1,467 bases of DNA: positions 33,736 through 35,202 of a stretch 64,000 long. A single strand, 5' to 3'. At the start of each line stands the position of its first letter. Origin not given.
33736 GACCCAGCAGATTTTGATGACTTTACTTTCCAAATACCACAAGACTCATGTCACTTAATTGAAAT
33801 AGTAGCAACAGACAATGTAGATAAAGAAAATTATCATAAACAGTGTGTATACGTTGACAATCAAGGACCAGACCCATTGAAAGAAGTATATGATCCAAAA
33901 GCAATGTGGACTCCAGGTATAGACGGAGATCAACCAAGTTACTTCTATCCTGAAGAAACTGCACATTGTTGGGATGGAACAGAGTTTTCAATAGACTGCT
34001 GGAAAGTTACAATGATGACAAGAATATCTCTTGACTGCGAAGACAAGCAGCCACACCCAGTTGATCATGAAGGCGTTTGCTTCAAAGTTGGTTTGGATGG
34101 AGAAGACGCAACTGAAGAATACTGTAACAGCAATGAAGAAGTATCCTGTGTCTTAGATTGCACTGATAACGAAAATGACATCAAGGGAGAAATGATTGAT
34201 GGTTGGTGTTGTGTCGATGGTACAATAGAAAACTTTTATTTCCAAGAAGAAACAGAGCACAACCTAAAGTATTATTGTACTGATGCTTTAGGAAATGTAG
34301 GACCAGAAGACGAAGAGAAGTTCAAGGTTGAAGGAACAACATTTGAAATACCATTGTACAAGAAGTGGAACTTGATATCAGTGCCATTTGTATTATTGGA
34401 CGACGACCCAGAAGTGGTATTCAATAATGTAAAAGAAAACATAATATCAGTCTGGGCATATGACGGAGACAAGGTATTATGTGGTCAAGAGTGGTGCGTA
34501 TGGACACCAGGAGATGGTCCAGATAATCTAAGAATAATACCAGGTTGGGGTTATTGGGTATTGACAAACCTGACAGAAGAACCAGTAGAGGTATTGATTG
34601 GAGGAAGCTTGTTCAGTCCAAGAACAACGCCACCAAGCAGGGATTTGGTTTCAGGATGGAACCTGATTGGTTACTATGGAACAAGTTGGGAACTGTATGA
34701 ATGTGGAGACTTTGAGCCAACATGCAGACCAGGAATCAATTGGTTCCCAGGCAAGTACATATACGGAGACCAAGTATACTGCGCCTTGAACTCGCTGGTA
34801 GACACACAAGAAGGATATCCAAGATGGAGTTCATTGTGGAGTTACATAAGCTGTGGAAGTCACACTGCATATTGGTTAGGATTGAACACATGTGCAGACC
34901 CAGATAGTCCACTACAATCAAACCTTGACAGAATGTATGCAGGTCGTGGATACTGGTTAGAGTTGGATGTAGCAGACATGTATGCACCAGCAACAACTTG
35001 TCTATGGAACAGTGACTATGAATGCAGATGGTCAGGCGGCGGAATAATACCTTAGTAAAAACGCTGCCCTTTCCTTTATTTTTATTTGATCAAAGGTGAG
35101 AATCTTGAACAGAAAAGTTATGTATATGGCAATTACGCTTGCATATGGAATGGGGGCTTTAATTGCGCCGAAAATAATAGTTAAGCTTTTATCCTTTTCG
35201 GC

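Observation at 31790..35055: Novel Cys-enriched variant of a bacterial-Ig-like repeat (>=7 modules) plus a distinct Trp/Gly-rich C-terminal domain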

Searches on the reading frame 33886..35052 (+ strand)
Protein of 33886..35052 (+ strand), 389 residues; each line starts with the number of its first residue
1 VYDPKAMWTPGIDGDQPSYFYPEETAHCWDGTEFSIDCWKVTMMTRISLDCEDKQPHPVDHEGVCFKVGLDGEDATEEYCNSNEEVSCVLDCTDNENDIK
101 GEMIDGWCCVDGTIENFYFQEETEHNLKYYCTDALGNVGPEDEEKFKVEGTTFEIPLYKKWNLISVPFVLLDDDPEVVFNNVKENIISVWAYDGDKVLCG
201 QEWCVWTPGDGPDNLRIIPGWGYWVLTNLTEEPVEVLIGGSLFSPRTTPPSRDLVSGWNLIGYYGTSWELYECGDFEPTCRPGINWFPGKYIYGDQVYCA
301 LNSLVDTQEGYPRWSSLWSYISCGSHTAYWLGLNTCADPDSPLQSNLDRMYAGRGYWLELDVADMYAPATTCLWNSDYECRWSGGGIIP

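Call 36: predict_structure(alignment_id=A2)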
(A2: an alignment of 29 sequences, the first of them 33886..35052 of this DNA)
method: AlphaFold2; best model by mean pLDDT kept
length: 389 residues; sequences in the alignment: 29
mean_pLDDT: 81.6   pTM: 0.80
mean pLDDT of the five models: 81.6, 81.4, 80.9, 79.5, 79.1
residues with pLDDT >= 90: 184; 70-90: 127; 50-70: 40; < 50: 38
segments of 3 or more residues with pLDDT < 50: 85-97, 281-290, 381-389
pLDDT, mean of each block of 10 residues (from residue 1): 92 80 93 93 91 73 92 94 51 47 91 88 95 89 94 88 89 92 96 93 94 89 94 89 73 94 72 51 42 80 83 90 75 79 76 92 89 56 37
secondary structure, 60 per line:
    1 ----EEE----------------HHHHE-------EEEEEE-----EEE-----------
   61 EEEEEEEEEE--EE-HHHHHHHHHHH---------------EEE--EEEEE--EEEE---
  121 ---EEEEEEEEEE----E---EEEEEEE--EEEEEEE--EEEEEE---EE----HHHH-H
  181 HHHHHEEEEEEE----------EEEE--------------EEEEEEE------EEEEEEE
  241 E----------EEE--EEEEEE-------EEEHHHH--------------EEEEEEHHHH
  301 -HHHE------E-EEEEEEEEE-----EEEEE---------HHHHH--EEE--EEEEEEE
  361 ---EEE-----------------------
elements in order: E5-7 H24-27 E36-41 E47-49 E61-70 H76-86 E102-104 E107-111 E114-117 E124-133 E142-148 E151-157 E160-165 H175-178 H180-185 E186-192 E203-206 E221-227 E234-241 E252-254 E257-262 E270-272 H273-276 E291-296 H297-300 E314-322 E328-332 H342-346 E349-351 E354-360 E364-366

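Call 38: fold_search(model_id=the predicted structure, library=pdb)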
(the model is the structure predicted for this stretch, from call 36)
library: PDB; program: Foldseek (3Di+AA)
matches with E <= 10: 1461; with E <= 0.001: 0
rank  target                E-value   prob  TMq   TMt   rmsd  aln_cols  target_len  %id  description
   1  3pvm_B                1.3e-03  0.10  0.08  0.05  23.6       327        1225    9  Structure of Complement C5 in Complex with CVF (released 2011-01-19)
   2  7l0o_B                1.5e-03  0.25  0.14  0.12  26.6       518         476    6  Streptococcus gordonii C123 Domain(s)-Structural and Functional Analysis (released 2021-09-08)
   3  5e53_D                4.3e-03  0.33  0.15  0.19  20.9       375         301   12  Crystal structure of chicken CNTN1 FN1-FN3 domains (released 2016-08-31)
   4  9flw_A                4.5e-03  0.35  0.14  0.12  19.4       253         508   12  CryoEM structure of the fragment-6 (3571-4078) in the grappling hook protein A (GhpA) in the bacterium Aureispira sp.  (released 2024-10-16)
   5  4tsh_B                4.5e-03  0.16  0.14  0.12  24.7       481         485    6  A Novel Protein Fold Forms an Intramolecular Lock to Stabilize the Tertiary Structure of Streptococcus mutans Adhesin  (released 2014-10-22)
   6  8beg_A                4.5e-03  0.09  0.11  0.08  25.9       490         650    8  Structure of Ig-like domains from PrgB (released 2022-11-30)
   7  6tpu_A                5.4e-03  0.66  0.15  0.28  13.6       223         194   14  Crystal structures of FNIII domain three and four of the human leucocyte common antigen-related protein, LAR (released 2020-05-13)
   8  6tpu_B                5.7e-03  0.66  0.16  0.29  13.1       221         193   14  Crystal structures of FNIII domain three and four of the human leucocyte common antigen-related protein, LAR (released 2020-05-13)
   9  3qe5_A                5.7e-03  0.13  0.13  0.11  25.7       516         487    6  Complete structure of Streptococcus mutans Antigen I/II carboxy-terminus (released 2011-04-20)
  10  3prx_B                5.7e-03  0.06  0.08  0.04  24.6       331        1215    7  Structure of Complement C5 in Complex with CVF and SSL7 (released 2011-01-19)
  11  7k0z_C                6.0e-03  0.23  0.17  0.20  21.7       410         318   10  Marsupial T cell receptor Spl_157 (released 2021-03-24)
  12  2if7_C                6.3e-03  0.38  0.15  0.24  13.8       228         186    6  Crystal Structure of NTB-A (released 2006-10-17)
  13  3mj7_A                7.1e-03  0.72  0.18  0.28  14.6       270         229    7  Crystal structure of the complex of JAML and Coxsackie and Adenovirus receptor, CAR (released 2010-09-22)
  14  5e55_A                7.1e-03  0.16  0.11  0.14  21.2       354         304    7  Crystal structure of mouse CNTN6 FN1-FN3 domains (released 2016-08-31)
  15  3b43                  7.5e-03  0.16  0.13  0.10  22.6       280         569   11  I-band fragment I65-I70 from titin (released 2008-01-22)
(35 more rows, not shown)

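Call 43: search_solved_structures(query=A2, max_evalue=1, show_alignments=1)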
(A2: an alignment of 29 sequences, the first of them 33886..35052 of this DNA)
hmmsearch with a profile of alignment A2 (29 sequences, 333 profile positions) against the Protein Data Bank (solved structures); distinct sequences matched with E-value up to 1: 19.
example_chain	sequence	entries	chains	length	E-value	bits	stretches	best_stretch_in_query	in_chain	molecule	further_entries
8pjz_A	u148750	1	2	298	2.1e-09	40.5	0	163-192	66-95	SAKe6EEtal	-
8pjt_A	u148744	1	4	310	1.4e-06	31.2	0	166-192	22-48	SAKe6DEref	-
8pjv_A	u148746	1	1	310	2.9e-06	30.2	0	165-192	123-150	SAKe6DR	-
7pvp_A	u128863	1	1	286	1.3e-05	28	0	163-187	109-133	SAKe6BC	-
7on6_A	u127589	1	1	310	1.5e-05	27.8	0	166-190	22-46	SAKe6AE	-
7onc_A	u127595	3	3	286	2e-05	27.4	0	163-187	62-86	SAKe6BE | S6BE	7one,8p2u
8pjr_A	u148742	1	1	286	2.2e-05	27.3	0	163-187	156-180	SAKe6AC-LB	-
7op4_A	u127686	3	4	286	6.1e-05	25.8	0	163-188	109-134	SAKe6BE-3HH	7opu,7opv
7on8_A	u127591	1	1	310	6.4e-05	25.8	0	166-190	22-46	SAKe6AR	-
7ong_A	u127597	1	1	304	0.00017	24.4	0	165-188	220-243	SAKe6BE-L1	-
7onh_A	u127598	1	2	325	0.00032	23.5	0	166-188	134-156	SAKe6BE-L3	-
8pjx_A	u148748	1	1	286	0.00054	22.7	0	163-203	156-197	SAKe6FR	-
7ona_A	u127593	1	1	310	0.0013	21.5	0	165-187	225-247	SAKe6AC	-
7on7_A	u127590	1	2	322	0.0015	21.2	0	167-188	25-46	SAKe6BE-L2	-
8pjw_A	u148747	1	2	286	0.014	18.1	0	165-190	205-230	SAKe6FE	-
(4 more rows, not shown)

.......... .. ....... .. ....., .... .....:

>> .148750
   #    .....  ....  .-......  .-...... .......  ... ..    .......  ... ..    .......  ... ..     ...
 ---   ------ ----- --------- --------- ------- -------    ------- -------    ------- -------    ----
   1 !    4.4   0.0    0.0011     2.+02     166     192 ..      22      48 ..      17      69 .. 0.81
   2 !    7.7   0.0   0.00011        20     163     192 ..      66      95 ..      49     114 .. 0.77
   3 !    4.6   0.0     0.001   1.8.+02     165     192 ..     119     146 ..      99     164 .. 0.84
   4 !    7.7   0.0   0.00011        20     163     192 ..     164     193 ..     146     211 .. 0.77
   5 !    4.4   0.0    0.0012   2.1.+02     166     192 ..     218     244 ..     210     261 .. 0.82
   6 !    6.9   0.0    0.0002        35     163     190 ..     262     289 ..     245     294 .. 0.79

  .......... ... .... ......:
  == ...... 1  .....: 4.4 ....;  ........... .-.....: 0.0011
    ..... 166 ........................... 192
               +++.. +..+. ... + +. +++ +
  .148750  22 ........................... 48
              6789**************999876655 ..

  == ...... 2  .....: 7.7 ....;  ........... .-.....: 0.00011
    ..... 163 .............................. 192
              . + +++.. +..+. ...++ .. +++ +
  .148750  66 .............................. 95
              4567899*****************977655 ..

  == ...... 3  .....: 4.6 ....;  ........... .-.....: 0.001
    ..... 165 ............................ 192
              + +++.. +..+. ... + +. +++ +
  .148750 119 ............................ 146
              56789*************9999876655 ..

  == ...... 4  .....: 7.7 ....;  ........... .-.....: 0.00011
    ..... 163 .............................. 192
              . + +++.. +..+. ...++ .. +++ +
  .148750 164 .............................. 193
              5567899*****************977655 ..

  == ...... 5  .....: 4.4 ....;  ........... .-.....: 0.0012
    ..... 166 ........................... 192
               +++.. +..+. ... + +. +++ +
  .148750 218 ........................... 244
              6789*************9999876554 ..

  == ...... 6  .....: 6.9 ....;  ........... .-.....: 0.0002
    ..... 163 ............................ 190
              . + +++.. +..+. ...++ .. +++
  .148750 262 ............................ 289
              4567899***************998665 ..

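Call 56: find_related_loci(query=A2, collection=genome_contigs, flank=10000)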
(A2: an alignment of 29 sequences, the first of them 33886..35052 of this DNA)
Query A2 (389 aa) in genome_contigs; peptide patterns used: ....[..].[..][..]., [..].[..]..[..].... (x = any residue, [..] = any of these).
144 stretches matched a pattern; 124 encode a relative of the query (tblastn E <= 1e-3); the best 80 are kept; 78 distinct loci.
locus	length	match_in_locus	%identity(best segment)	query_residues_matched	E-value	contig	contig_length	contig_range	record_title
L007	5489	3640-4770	58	3-389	2e-146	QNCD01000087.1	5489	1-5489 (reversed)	MAG: Candidatus Omnitrophota bacterium isolate B70_G16 B70_Guay16_scaffold_15939, whole genome shotgun sequence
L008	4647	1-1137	56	22-389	3e-137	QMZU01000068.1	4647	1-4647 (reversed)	MAG: Candidatus Aenigmatarchaeota archaeon isolate B50_G15 B50_Guay15_scaffold_08959, whole genome shotgun sequence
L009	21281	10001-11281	52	1-384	6e-134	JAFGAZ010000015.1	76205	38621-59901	MAG: Candidatus Aenigmatarchaeota archaeon isolate Zod_Metabat.1000 k87_10552741, whole genome shotgun sequence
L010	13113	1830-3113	52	3-384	5e-133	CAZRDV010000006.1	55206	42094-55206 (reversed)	MAG TPA_asm: uncultured archaeon isolate SRP214966_co4_414 genome assembly, contig: NODE_303_length_55206_cov_13.114613,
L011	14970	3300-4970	54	1-370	1e-121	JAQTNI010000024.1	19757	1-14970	MAG: Candidatus ainarchaeum sp. isolate STA_60 NODE_5190_length_19757_cov_3.519002_Sandtown_A, whole genome shotgun sequ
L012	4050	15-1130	51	1-389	3e-122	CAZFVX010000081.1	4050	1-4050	MAG TPA_asm: uncultured archaeon isolate binchicken_co6_161 genome assembly, contig: NODE_30768_length_4050_cov_8.427534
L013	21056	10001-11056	52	1-380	5e-119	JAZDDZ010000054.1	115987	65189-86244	MAG: Candidatus Iainarchaeum archaeon isolate MEGAHIT-group-0.115 k141_9508580, whole genome shotgun sequence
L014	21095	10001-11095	51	1-380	5e-117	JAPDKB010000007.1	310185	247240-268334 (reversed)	MAG: archaeon isolate S5B5_HD70 c_000000000010, whole genome shotgun sequence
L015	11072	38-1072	52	1-374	2e-111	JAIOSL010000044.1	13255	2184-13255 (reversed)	MAG: archaeon isolate SMBSF43 bin_24_k127_597195, whole genome shotgun sequence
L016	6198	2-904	57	72-389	5e-106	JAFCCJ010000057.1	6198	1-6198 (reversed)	MAG: Candidatus Iainarchaeum archaeon isolate AB_3033_Bin_152 AB_3033_Bin_152_scaffold_24054, whole genome shotgun seque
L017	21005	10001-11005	50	1-373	5e-102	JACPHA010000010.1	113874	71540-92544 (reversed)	MAG: Candidatus Pacearchaeota archaeon isolate NC_groundwater_402_Ag_B-0.1um_34_21 GD18-4_B1_scaffold_748217, whole geno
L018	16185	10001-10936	52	38-374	1e-101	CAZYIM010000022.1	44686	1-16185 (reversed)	MAG TPA_asm: uncultured Methanosarcinales archaeon isolate SRP077602_co2_322 genome assembly, contig: NODE_1254_length_4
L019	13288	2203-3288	50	1-389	1e-101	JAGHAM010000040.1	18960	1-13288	MAG: Candidatus Iainarchaeum archaeon isolate AUK230 PB_MBMC_184_c_000000000021, whole genome shotgun sequence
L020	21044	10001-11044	49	9-389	5e-100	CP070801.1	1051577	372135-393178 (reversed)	MAG: Candidatus Aenigmatarchaeota archaeon isolate bin1364 chromosome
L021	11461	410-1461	60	1-386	6e-98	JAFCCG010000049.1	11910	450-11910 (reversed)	MAG: Chloroflexi bacterium isolate AB_1215_Bin_59 AB_1215_Bin_59.fna_scaffold_31900, whole genome shotgun sequence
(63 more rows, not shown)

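Call 64: search_protein_families(library=pfam, alignment_id=A2, max_evalue=0.01)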
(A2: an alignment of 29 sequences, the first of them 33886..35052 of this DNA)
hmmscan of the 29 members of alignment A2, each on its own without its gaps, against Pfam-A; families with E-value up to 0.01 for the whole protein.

A. member 1, window:33886-35052:+ (389 aa): 1 family
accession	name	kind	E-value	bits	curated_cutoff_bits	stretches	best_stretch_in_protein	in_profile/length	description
PF07483.16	W_rich_C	-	0.0088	16.5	26.2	0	138-195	15-70/105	Tryptophan-rich Synechocystis species C-terminal domain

B. families by the number of members that match (of 29 scanned): 1 family
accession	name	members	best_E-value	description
PF07483.16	W_rich_C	1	0.0088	Tryptophan-rich Synechocystis species C-terminal domain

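Call 69: fold_search(model_id=the predicted structure, library=viral)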
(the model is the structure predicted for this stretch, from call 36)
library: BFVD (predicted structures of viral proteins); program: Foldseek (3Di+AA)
matches with E <= 10: 1114; with E <= 0.001: 4
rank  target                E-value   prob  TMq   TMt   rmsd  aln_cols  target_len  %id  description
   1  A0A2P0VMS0            4.6e-05  0.82  0.18  0.10  25.6       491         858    9  Putative galactose-binding domain-containing protein [Tetraselmis virus 1]
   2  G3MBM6                1.5e-04  0.57  0.15  0.15  23.4       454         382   10  Gp160 [Bacillus phage G]
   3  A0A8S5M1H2            6.0e-04  0.66  0.18  0.09  16.4       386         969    8  Uncharacterized protein [Siphoviridae sp. ctLAw30]
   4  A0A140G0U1            8.3e-04  0.30  0.13  0.10  21.5       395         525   10  ORF009 [Infectious spleen and kidney necrosis virus]
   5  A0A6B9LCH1            1.2e-03  0.41  0.17  0.11  28.3       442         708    9  Minor tail protein [Microbacterium phage Terij]
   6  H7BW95                1.2e-03  0.66  0.13  0.11  14.1       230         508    9  (no name in the UniProt tables at hand)
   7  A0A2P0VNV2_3          1.5e-03  0.35  0.14  0.05  26.0       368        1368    8  Fibronectin type III domain-containing protein [Tetraselmis virus 1]
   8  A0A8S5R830            1.7e-03  0.66  0.14  0.27  12.0       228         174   11  BIG2 domain-containing protein (Fragment) [virus sp. ctee23]
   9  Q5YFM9                1.9e-03  0.44  0.17  0.19  16.3       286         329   10  Ig-like domain-containing protein [Singapore grouper iridovirus]
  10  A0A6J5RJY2            2.0e-03  0.21  0.15  0.08  23.5       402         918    8  Tip attachment protein J [uncultured Caudovirales phage]
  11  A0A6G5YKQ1            2.1e-03  0.21  0.15  0.09  22.6       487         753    9  (no name in the UniProt tables at hand)
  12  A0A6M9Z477            2.4e-03  0.33  0.15  0.08  19.5       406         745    7  (no name in the UniProt tables at hand)
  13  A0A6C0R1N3            2.7e-03  0.44  0.15  0.08  22.3       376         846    6  PKD/Chitinase domain-containing protein [Alteromonas phage vB_AmeM_PT11-V22]
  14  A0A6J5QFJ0            2.7e-03  0.13  0.12  0.13  22.1       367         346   13  Glycine-rich domain-containing protein [uncultured Caudovirales phage]
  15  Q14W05                2.8e-03  0.33  0.14  0.15  15.9       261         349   13  ORF101 [Ranid herpesvirus 2]
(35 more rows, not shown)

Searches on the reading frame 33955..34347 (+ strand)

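Call 85: search_protein_families(library=ncbifam, proteins=[window:33955-34347:+], max_evalue=1)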
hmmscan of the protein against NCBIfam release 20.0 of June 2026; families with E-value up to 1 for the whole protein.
window:33955-34347:+ (131 aa): 1 family
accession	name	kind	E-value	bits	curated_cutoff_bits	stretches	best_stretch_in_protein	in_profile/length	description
NF047446.1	barrel_OmpL47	domain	0.00093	19.6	40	1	92-125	35-68/68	OmpL47-type beta-barrel domain-containing protein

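Call 86: search_protein_families(library=pfam, proteins=[window:33955-34347:+], max_evalue=1)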
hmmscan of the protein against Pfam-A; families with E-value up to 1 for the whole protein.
window:33955-34347:+ (131 aa): 0 families
